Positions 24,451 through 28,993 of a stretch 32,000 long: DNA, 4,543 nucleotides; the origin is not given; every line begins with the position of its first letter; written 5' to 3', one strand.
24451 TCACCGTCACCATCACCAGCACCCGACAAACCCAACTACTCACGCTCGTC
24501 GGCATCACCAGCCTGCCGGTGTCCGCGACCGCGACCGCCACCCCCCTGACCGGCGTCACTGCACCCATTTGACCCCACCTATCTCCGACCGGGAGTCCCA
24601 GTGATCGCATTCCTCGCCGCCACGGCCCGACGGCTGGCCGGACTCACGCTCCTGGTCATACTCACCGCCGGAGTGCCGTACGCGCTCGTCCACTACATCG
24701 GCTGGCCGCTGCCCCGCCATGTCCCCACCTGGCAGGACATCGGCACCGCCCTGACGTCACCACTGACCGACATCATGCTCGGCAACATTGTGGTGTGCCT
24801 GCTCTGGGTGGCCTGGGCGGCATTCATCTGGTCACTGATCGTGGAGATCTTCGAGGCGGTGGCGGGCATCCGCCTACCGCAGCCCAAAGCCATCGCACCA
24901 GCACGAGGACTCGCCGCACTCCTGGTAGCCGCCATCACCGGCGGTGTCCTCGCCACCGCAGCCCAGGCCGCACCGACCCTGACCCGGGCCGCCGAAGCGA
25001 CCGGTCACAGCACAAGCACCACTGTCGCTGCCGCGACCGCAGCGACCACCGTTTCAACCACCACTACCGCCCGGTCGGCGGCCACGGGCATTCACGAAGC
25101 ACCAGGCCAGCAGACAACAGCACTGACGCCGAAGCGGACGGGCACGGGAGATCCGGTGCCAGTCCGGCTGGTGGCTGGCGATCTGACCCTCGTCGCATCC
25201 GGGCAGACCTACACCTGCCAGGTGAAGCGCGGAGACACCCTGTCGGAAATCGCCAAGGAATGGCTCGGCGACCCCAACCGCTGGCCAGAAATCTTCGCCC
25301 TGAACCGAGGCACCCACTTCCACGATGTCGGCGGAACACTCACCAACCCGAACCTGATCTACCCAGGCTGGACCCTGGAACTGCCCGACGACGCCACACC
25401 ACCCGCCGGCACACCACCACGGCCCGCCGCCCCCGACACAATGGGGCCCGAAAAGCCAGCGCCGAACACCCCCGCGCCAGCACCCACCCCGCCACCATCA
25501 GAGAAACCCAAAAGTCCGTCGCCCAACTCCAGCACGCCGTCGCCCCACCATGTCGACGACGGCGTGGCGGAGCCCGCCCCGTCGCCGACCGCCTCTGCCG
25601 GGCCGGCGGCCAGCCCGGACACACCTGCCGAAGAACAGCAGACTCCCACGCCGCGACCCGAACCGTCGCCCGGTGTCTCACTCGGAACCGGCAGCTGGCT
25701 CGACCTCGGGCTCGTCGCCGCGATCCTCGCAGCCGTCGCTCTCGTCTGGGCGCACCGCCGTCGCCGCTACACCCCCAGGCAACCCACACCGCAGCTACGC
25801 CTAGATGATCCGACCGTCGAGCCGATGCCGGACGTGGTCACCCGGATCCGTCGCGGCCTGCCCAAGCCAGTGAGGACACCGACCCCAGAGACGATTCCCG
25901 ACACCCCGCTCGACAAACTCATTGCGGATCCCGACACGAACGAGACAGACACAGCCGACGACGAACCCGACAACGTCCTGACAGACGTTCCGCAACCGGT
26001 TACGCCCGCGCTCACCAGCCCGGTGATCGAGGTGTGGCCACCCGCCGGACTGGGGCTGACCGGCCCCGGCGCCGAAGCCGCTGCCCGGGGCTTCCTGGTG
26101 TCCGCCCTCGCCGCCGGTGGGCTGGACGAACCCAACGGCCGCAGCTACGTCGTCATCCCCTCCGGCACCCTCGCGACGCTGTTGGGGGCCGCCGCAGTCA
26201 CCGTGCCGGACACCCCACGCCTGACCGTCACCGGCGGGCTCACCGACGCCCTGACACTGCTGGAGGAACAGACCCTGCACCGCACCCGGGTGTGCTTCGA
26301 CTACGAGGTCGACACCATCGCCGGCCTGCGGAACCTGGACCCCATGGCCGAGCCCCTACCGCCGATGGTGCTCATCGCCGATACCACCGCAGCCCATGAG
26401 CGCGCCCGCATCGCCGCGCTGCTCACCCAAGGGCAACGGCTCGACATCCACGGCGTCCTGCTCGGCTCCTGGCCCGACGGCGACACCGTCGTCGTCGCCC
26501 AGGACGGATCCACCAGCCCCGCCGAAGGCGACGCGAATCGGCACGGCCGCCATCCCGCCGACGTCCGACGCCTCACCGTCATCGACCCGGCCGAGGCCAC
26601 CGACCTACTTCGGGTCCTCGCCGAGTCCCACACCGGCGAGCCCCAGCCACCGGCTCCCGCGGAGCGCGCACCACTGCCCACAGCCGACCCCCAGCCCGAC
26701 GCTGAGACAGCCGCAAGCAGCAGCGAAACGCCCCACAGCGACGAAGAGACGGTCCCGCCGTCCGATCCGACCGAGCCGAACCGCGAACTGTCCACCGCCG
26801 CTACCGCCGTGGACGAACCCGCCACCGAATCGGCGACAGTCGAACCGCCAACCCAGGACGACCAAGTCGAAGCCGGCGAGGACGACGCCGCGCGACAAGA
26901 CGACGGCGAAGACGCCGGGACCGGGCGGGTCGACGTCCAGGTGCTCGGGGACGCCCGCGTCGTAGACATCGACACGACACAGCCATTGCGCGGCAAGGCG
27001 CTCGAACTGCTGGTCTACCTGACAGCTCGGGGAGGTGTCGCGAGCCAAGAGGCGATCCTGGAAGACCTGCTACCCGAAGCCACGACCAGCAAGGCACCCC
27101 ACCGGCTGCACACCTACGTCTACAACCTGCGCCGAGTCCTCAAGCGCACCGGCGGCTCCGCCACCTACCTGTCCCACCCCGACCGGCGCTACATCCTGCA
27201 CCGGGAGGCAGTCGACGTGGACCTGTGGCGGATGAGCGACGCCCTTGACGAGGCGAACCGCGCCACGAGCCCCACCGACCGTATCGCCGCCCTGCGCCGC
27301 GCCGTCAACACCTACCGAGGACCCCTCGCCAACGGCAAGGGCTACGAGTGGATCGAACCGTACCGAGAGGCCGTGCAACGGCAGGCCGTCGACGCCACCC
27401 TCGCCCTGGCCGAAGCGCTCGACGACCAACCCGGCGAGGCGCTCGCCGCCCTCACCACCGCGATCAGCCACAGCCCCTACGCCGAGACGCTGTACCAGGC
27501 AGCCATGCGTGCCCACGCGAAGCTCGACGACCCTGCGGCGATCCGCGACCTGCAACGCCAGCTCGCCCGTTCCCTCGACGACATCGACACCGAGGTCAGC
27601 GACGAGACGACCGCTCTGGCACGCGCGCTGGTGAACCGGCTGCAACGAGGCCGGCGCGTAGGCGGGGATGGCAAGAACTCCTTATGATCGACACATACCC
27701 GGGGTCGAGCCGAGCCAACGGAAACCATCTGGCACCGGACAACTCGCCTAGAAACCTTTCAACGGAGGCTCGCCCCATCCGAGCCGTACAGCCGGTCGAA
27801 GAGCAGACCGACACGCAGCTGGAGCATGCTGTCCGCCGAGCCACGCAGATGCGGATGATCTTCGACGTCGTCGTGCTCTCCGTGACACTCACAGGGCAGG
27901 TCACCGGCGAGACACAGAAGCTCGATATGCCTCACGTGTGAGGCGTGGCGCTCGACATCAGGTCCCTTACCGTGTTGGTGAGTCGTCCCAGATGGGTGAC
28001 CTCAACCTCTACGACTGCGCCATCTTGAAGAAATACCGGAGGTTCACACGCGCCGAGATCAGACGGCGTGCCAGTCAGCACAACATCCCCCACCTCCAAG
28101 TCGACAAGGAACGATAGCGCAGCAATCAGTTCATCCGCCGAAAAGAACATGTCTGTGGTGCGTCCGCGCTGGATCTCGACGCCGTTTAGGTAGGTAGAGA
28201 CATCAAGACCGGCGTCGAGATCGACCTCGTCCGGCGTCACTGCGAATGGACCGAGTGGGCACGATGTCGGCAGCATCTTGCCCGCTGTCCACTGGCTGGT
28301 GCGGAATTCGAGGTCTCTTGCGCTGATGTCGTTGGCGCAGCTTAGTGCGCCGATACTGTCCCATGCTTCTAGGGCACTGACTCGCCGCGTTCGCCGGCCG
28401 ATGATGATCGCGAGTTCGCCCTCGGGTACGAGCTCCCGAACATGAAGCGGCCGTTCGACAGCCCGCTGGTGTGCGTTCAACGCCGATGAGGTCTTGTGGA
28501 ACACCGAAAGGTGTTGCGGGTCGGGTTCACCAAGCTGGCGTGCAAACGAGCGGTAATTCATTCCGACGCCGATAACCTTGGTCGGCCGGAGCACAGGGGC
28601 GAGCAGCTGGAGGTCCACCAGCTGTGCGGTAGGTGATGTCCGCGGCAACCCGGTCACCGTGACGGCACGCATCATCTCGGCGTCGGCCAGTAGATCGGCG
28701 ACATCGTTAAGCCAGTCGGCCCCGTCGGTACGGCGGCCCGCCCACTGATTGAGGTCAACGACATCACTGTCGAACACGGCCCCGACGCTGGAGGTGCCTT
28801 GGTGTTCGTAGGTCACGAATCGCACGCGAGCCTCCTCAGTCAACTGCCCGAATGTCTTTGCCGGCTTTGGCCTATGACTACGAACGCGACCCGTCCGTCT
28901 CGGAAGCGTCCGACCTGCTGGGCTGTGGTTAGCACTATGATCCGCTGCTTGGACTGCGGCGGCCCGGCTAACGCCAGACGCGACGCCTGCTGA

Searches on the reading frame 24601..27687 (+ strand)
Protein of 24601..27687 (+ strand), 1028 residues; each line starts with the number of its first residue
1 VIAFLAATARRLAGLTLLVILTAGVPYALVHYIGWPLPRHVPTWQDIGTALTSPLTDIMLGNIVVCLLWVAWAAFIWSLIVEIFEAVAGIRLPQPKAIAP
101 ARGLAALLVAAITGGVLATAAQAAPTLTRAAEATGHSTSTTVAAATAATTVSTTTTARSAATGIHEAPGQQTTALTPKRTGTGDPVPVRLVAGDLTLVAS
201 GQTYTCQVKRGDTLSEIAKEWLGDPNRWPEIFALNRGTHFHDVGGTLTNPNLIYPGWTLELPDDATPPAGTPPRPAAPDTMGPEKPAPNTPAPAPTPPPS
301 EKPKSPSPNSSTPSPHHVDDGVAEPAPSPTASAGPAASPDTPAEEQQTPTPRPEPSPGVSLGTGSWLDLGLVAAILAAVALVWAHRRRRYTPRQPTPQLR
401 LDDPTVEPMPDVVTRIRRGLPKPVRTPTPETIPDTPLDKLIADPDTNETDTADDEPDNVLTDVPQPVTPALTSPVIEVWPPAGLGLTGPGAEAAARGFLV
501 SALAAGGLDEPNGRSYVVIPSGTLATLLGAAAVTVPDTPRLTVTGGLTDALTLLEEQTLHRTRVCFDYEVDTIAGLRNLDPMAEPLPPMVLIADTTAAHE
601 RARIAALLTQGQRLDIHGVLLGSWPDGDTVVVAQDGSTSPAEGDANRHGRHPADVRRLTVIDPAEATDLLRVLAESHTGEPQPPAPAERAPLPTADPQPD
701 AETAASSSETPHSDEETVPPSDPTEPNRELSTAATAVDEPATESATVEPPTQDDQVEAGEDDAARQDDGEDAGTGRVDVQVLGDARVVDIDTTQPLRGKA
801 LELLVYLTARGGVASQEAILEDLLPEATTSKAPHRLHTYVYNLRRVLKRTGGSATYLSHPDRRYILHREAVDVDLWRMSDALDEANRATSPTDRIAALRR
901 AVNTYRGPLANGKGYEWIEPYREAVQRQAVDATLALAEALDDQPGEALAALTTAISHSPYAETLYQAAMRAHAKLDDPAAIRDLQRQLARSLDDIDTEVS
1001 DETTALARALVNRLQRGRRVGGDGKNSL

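Call 52: search_protein_families(library=pfam, proteins=[window:24601-27687:+], max_evalue=0.001)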
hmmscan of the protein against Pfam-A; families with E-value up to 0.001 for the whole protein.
window:24601-27687:+ (1028 aa): 1 family
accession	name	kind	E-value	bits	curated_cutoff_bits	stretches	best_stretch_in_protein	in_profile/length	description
PF03704.23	BTAD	-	1.9e-11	45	22.1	1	873-1010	1-145/146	Bacterial transcriptional activator domain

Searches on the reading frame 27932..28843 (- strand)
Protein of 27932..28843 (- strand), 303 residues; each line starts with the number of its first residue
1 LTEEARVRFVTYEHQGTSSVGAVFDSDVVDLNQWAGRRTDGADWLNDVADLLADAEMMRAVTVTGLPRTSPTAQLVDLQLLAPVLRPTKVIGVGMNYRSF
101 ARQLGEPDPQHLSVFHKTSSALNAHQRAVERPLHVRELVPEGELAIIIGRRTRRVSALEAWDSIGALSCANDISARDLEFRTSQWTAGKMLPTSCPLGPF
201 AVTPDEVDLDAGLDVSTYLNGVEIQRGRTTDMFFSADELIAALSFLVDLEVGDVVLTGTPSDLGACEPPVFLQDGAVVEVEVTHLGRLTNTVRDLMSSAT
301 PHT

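Call 52: search_protein_families(library=pfam, proteins=[window:27932-28843:-], max_evalue=0.001)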
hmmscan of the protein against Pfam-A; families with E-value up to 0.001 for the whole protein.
window:27932-28843:- (303 aa): 1 family
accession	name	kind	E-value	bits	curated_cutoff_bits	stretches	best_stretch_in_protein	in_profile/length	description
PF01557.24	FAA_hydrolase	-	3.3e-55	187.5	23.9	1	89-293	1-214/214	Fumarylacetoacetate (FAA) hydrolase C-terminal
